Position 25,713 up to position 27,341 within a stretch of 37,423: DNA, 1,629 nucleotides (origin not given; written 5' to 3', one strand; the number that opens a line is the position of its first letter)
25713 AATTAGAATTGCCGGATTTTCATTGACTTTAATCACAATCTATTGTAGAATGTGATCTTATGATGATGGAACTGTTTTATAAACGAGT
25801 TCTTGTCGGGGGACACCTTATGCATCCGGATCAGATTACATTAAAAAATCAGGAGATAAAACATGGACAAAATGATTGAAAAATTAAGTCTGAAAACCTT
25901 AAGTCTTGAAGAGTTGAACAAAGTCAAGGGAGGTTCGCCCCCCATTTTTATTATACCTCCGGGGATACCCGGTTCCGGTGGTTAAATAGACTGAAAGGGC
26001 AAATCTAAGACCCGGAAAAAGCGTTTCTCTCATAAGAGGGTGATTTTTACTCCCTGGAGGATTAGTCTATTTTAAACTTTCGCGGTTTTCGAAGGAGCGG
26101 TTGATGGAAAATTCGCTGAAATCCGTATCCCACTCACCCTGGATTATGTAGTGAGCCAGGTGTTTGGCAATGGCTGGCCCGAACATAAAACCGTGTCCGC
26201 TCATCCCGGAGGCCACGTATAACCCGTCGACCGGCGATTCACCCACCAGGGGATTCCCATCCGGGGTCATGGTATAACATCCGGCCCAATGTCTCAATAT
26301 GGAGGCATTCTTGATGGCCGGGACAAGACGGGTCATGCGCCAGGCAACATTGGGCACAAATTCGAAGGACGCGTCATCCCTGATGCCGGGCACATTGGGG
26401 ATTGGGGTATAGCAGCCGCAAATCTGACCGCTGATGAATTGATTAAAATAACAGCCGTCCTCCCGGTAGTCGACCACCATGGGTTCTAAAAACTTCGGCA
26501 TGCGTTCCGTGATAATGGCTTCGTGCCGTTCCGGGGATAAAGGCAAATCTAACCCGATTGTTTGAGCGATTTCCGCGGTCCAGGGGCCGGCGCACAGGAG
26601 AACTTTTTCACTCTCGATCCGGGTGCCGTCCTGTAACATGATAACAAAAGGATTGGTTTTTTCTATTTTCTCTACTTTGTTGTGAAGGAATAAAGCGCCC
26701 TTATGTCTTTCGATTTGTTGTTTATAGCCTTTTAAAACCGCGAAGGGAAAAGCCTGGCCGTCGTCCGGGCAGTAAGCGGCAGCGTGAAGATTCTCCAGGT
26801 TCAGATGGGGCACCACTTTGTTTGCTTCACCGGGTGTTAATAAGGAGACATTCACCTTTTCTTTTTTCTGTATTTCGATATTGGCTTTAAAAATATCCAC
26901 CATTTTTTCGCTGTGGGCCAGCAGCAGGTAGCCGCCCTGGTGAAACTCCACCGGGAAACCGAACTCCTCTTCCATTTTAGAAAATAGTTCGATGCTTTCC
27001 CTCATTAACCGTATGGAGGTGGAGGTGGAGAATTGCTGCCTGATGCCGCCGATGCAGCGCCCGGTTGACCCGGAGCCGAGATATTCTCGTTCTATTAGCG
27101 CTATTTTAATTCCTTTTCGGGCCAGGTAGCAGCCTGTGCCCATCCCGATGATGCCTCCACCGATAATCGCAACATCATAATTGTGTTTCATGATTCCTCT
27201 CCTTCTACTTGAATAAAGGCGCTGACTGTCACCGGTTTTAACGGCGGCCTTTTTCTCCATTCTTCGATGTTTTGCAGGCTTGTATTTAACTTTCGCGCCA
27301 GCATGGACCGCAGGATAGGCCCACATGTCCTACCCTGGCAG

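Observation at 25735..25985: Unannotated 40-codon double-glycine-leader peptide gene with its own consensus promoter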

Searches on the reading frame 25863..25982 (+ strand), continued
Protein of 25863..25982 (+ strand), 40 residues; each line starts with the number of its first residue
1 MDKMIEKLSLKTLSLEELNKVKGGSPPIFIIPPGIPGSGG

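Call 74: search_protein_families(library=ncbifam, proteins=[P0012, L040:10293-11501:+, L040:11517-12938:+, L040:12940-14178:+, L040:14194-14895:+, L040:16021-18234:+, L040:18234-19526:+, L034:206-574:-], max_evalue=0.01)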
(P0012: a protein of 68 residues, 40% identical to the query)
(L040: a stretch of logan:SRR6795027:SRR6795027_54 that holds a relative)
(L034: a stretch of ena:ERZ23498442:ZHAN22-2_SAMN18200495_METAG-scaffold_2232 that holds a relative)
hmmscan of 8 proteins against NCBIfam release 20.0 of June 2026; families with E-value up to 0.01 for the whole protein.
P0012 (68 aa): 1 family
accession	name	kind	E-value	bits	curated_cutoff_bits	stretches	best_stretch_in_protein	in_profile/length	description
TIGR04149.1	GG_sam_targ_CFB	domain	5.2e-10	39.1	25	1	1-42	1-39/43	TIGR04149 family rSAM-modified RiPP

L040:10293-11501:+ (402 aa): 1 family
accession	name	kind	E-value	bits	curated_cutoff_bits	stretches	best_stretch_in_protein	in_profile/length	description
NF035926.1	scyF_NHL_VPEP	equivalog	8.3e-05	21.9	350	1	108-214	79-176/376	scytonemin biosynthesis PEP-CTERM protein ScyF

L040:11517-12938:+ (473 aa): 32 families (the best 25 are shown)
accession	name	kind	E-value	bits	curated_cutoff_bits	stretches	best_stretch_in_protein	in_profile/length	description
TIGR04148.1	GG_samocin_CFB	equivalog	2.4e-146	488.2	300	1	63-470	2-411/411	radical SAM peptide maturase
TIGR04068.1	rSAM_ocin_clost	equivalog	1.9e-53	182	500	1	13-435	19-432/462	Cys-rich peptide radical SAM maturase CcpM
NF038170.1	lachnocin_rSAM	equivalog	3.3e-41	141.6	550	1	60-457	57-425/440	lachnocin radical SAM maturase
NF035951.1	rSAM_RumMC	equivalog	5.6e-32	111.1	720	1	64-424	98-458/510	RumMC family radical SAM sactipeptide maturase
NF047865.1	rSAM_PapB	equivalog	4.6e-25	88.5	340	1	79-421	4-313/330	PapB family radical SAM/SPASM ranthipeptide maturase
TIGR03906.1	quino_hemo_SAM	equivalog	1.4e-23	83.3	453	1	67-421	83-411/467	quinohemoprotein amine dehydrogenase maturation protein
TIGR04064.1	rSAM_nif11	equivalog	1.5e-21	76.7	518.7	1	72-416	72-392/459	nif11-like peptide radical SAM maturase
TIGR03942.1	sulfatase_rSAM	equivalog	1.2e-17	64.1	349.45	1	84-420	7-320/363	anaerobic sulfatase maturase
TIGR03978.1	rSAM_paired_1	equivalog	2.1e-17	63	370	1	2-424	11-417/466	His-Xaa-Ser system radical SAM maturase HxsB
TIGR04280.1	geopep_mat_rSAM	hypoth_equivalog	2.4e-17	63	400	1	15-229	21-228/428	geopeptide radical SAM maturase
TIGR03974.1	rSAM_six_Cys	equivalog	6e-17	61.6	425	1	69-235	88-248/451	thioether cross-link-forming SCIFF peptide maturase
NF041707.1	rSAM_YhhB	equivalog_domain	1.8e-16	60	445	1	79-265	3-185/369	cyclophane-forming radical SAM/SPASM peptide maturase YhhB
NF041298.1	rSAM_mat_DynA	equivalog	3.5e-15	55.9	450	1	82-287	5-198/356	dynobactin maturation radical SAM/SPASM protein DynA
TIGR04269.1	SAM_SPASM_FxsB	subfamily_domain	6.6e-13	48.4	370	1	78-264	2-185/363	FxsB family cyclophane-forming radical SAM/SPASM peptide maturase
TIGR04136.1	rSAM_FibroRumin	equivalog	4.1e-12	45.7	400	1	84-233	97-252/458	FibroRumin system radical SAM peptide maturase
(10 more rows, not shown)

L040:12940-14178:+ (412 aa): 1 family
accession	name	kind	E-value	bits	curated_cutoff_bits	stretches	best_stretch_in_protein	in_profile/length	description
TIGR04150.1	pseudo_rSAM_GG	subfamily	4.2e-95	319.1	250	1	9-410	1-406/407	TIGR04150 pseudo-rSAM protein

L040:14194-14895:+ (233 aa): 0 families

L040:16021-18234:+ (737 aa): 194 families (the best 25 are shown)
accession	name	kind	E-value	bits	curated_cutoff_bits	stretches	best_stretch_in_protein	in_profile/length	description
TIGR03796.1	NHLM_micro_ABC1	equivalog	5.2e-129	431.5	853.3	1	16-730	7-710/710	NHLP family bacteriocin export ABC transporter peptidase/permease/ATPase subunit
TIGR01846.1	type_I_sec_HlyB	subfamily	7.6e-128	427.7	725.55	1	25-733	3-693/694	type I secretion system permease/ATPase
TIGR01193.1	bacteriocin_ABC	subfamily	1.4e-119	400.6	523.85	1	16-730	1-707/708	peptide cleavage/export ABC transporter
TIGR03375.1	type_I_sec_LssB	subfamily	7.9e-103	345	693.1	1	25-719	5-689/696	type I secretion system permease/ATPase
TIGR03797.1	NHLM_micro_ABC2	equivalog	8.5e-99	331.9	709.4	1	171-733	130-686/686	NHLP bacteriocin export ABC transporter permease/ATPase subunit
TIGR02203.1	MsbA_lipidA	equivalog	5.2e-97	325.7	602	1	169-732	6-569/572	lipid A export permease/ATP-binding protein MsbA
TIGR02204.1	MsbA_rel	hypoth_equivalog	2.4e-92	310.5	780.4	1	163-732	4-575/576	ABC transporter, permease/ATP-binding protein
NF045513.1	HepA_fam_ABC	equivalog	1.6e-82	277.9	725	1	212-728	87-605/610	heterocyst formation ABC transporter subunit HepA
NF052233.1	CphA_assoc_ABC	equivalog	8e-79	265.8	880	1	161-733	168-744/766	cyanophycin metabolism-associated ABC transporter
TIGR00958.1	3a01208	subfamily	3.3e-78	263.7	874.6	1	157-729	141-711/711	antigen peptide transporter 2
NF008381.0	PRK11176.1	equivalog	8.9e-78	262.1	867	1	168-733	16-580/582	lipid A ABC transporter ATP-binding protein/permease MsbA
NF045998.1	cleave_ABC_plasm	equivalog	3.4e-73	247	500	1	16-702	2-671/673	Mbov_0121 family peptidase domain-containing ABC transporter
TIGR01842.1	type_I_sec_PrtD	subfamily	1.3e-71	241.8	510.15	1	173-719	2-541/544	type I secretion system permease/ATPase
NF010178.0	PRK13657.1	equivalog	2.8e-66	224.2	733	1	419-732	259-570/588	glucan ABC transporter ATP-binding protein/ permease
NF008056.1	PRK10790.1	equivalog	9.7e-66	222.5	746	1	168-733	14-576/584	SmdB family multidrug efflux ABC transporter permease/ATP-binding protein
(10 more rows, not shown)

L040:18234-19526:+ (430 aa): 8 families
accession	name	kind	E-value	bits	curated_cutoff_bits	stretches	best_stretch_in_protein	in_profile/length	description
TIGR01843.1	type_I_hlyD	subfamily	4.9e-35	121.3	208.65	1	26-430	4-419/422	HlyD family type I secretion periplasmic adaptor subunit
TIGR03794.1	NHLM_micro_HlyD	equivalog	5e-13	48.7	156.2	1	31-376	24-344/421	NHLP bacteriocin system secretion protein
TIGR00998.1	8a0101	subfamily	6.7e-13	48.3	390.8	1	157-370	82-291/334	EmrA/EmrK family multidrug efflux transporter periplasmic adaptor subunit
TIGR01730.1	RND_mfp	subfamily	2.4e-11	43.2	94.9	1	172-246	60-134/322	efflux RND transporter periplasmic adaptor subunit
TIGR00999.1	8a0102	subfamily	2.3e-06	26.9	319.3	1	178-242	22-86/271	CzcB/NccB family metal efflux transporter periplasmic adaptor subunit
NF002939.0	PRK03598.1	equivalog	6.3e-05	22.3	393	0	32-99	10-78/332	secretion protein HlyD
TIGR02971.1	heterocyst_DevB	subfamily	0.0002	20.8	129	0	181-362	102-276/327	ABC exporter membrane fusion protein, DevB family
NF004372.0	PRK05740.1-2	equivalog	0.00054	20.1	134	0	193-224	63-94/123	preprotein translocase subunit SecE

L034:206-574:- (122 aa): 0 families

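Call 77: find_related_loci(query=A5, collection=viral_contigs, flank=5000)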
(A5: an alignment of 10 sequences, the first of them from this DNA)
Query A5 (40 aa) in viral_contigs; peptide patterns used: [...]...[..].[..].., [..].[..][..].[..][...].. (x = any residue, [..] = any of these).
234 stretches matched a pattern, but none encodes a relative of the query by tblastn (E <= 1e-3).

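Call 78: predict_structure(alignment_id=A8)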
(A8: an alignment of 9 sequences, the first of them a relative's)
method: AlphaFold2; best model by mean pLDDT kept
length: 40 residues; sequences in the alignment: 9
mean_pLDDT: 66.9   pTM: 0.29
mean pLDDT of the five models: 66.9, 66.8, 66.3, 64.8, 64.4
residues with pLDDT >= 90: 0; 70-90: 15; 50-70: 24; < 50: 1
segments of 3 or more residues with pLDDT < 50: none
pLDDT, mean of each block of 10 residues (from residue 1): 59 83 70 55
secondary structure, 60 per line:
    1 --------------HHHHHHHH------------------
elements in order: H15-22

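Call 81: find_encoding_contigs(protein=P0005, flank=10000, max_places=10)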
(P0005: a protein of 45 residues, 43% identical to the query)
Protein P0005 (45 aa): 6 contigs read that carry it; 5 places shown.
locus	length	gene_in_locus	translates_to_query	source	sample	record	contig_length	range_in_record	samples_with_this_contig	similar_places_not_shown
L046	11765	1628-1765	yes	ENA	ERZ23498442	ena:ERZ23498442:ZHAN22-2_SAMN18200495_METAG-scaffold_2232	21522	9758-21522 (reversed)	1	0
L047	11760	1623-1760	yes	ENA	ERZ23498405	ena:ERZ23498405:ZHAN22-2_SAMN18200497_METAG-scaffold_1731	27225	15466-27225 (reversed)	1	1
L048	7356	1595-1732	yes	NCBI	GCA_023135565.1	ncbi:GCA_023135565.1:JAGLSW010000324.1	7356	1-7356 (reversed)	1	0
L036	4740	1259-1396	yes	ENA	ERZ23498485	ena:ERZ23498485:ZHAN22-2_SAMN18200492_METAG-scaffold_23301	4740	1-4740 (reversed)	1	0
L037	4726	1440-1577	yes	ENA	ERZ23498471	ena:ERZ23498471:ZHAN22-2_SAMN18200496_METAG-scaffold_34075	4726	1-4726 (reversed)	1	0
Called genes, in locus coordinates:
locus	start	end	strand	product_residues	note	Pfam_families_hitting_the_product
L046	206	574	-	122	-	-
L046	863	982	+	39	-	-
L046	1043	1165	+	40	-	-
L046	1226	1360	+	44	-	-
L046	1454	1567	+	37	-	-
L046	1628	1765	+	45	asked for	-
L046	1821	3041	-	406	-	PF04205:FMN_bind, PF12801:Fer4_5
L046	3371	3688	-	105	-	PF27193:VcrB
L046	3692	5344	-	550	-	PF12838:Fer4_7 (weak)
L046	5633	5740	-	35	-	-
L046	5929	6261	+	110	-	PF18765:Polbeta, PF01909:NTP_transf_2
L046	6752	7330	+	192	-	PF01891:CbiM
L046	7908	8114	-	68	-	-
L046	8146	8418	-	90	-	PF10047:DUF2281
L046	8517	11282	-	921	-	PF13191:AAA_16 (weak), PF07719:TPR_2 (weak), PF13424:TPR_12, PF14559:TPR_19 (weak), PF00515:TPR_1 (weak), PF13414:TPR_11, PF13424:TPR_12, PF00515:TPR_1 (weak), +11 more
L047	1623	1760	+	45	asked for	-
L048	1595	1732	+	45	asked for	-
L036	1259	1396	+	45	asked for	-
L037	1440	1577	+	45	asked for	-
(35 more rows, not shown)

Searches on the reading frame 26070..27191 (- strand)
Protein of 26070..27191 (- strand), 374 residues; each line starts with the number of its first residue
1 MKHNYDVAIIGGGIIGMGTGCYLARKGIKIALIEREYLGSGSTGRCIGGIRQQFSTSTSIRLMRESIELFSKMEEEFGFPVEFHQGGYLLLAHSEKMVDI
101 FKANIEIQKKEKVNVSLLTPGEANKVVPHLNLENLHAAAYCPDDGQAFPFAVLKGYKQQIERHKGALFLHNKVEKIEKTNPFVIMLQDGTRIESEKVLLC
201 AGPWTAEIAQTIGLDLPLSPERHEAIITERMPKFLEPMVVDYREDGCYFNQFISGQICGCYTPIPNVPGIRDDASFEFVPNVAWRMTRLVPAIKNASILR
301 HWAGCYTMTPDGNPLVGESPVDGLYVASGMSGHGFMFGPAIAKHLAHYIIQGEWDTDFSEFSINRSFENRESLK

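Call 23: find_related_loci(query=window:26070-27191:-, collection=genome_contigs, flank=6000)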
Query window:26070-27191:- (374 aa) in genome_contigs; peptide patterns used: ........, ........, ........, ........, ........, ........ (x = any residue, [..] = any of these).
37 stretches matched a pattern; 17 encode a relative of the query (tblastn E <= 1e-3); 17 distinct loci.
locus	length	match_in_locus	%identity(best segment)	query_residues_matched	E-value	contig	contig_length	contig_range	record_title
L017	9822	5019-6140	67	2-374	0e+0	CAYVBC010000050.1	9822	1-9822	MAG TPA_asm: uncultured Clostridia bacterium isolate binchicken_co42_421 genome assembly, contig: NODE_11654_length_9822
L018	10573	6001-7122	66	1-374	0e+0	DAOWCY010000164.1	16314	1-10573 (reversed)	MAG TPA_asm: Candidatus Aminicenantes bacterium isolate CSMAG_1899 CSMAG_1899_k141_5018170_length_16314_cov_15.9801, who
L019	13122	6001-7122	65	1-374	2e-180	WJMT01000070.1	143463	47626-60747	MAG: Candidatus Aminicenantes bacterium isolate Bin_127 k141_2186061, whole genome shotgun sequence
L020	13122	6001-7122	67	1-374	9e-179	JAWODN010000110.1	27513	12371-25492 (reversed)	MAG: Candidatus Aminicenantes bacterium isolate BLK5-2.bin.174 k191_2386754, whole genome shotgun sequence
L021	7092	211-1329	68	4-374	4e-179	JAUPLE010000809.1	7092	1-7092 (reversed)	MAG: Acidobacteriota bacterium isolate erpe_2018_pw_9hr_WHONDRS-PP48-000088_B_bin.18 scaffold_1159872, whole genome shot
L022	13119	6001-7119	68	4-374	4e-178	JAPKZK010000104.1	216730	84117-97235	MAG: Candidatus Aminicenantes bacterium isolate LacPavin_0920_SED2_MAG_46_26 LacPavin_0920_SED2_scaffold_298132, whole g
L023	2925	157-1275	67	4-374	0e+0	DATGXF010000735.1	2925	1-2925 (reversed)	MAG TPA_asm: Candidatus Deferrimicrobium sp. isolate SMAG_U10602 k141_379867, whole genome shotgun sequence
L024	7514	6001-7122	64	1-374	6e-176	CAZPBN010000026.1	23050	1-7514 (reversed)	MAG TPA_asm: uncultured Eubacteriales bacterium isolate SRP141376_co1_219 genome assembly, contig: NODE_4848_length_2305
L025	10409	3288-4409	65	1-374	3e-175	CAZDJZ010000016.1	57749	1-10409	MAG TPA_asm: uncultured Eubacteriales bacterium isolate SRP141376_co1_358 genome assembly, contig: NODE_1397_length_5774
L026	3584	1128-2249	65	1-374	0e+0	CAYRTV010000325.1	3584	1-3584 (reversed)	MAG TPA_asm: uncultured Eubacteriales bacterium isolate binchicken_co8_188 genome assembly, contig: NODE_53118_length_35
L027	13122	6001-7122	63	1-374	4e-171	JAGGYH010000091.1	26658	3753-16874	MAG: Candidatus Aminicenantes bacterium isolate AUK173 PB_MBMC_127_c_000000000133, whole genome shotgun sequence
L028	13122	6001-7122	63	1-374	1e-170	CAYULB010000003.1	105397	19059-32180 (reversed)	MAG TPA_asm: uncultured Eubacteriales bacterium isolate SRP141376_co1_340 genome assembly, contig: NODE_466_length_10539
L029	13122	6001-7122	63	1-374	7e-171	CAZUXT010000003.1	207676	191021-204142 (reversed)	MAG TPA_asm: uncultured Eubacteriales bacterium isolate binchicken_co228_403 genome assembly, contig: NODE_11_length_207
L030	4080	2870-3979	63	6-374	2e-176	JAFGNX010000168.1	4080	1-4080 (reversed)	MAG: Candidatus Aminicenantes bacterium isolate Zod_Metabat.571 k87_7798525, whole genome shotgun sequence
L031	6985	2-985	65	47-374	9e-151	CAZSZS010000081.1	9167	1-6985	MAG TPA_asm: uncultured Eubacteriales bacterium isolate SRP185410_co1_466 genome assembly, contig: k141_2046290, whole g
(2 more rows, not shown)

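Call 71: search_solved_structures(query=window:26070-27191:-, max_evalue=1e-10)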
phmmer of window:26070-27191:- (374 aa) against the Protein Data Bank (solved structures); distinct sequences matched with E-value up to 1e-10: 28.
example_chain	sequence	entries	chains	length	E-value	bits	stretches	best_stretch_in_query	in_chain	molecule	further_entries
1y56_B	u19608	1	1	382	6.2e-68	232.8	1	5-354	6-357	sarcosine oxidase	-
4ysh_A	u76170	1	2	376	1.4e-35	126.2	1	1-366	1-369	Glycine oxidase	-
4pab_A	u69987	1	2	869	2.6e-31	112.2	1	5-365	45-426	Dimethylglycine dehydrogenase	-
4p9s_A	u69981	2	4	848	3.9e-31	111.6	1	5-365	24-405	Dimethylglycine dehydrogenase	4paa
5l46_A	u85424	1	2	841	1.3e-30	109.9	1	5-365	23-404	Dimethylglycine dehydrogenase, mitochondrial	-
3ada_B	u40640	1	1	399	8e-28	100.7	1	2-363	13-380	SARCOSINE OXIDASE BETA SUBUNIT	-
1vrq_B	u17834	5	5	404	8.4e-28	100.7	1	2-363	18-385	Sarcosine oxidase beta subunit | Subunit beta of sarcosine oxidase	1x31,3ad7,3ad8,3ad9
2gag_B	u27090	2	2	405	7.1e-25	91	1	2-365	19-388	heterotetrameric sarcosine oxidase beta-subunit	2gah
3bhf_A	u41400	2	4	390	1.5e-23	86.7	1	3-367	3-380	Monomeric sarcosine oxidase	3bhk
3m0o_A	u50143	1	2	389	2e-23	86.3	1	4-367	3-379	Monomeric sarcosine oxidase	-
1el5_A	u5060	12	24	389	2.3e-23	86.1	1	4-367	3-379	SARCOSINE OXIDASE | SARCOSINE OXIDE | Monomeric sarcosine oxidase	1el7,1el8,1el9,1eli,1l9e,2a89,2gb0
3m12_A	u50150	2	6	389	2.3e-23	86.1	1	4-367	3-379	Monomeric Sarcosine Oxidase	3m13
1l9c_A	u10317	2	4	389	2.3e-23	86.1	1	4-367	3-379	Monomeric Sarcosine Oxidase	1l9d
9u3b_A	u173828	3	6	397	2.5e-23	85.9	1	4-367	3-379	Monomeric sarcosine oxidase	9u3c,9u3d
9u3e_A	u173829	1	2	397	2.7e-23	85.8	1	4-223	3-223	Monomeric sarcosine oxidase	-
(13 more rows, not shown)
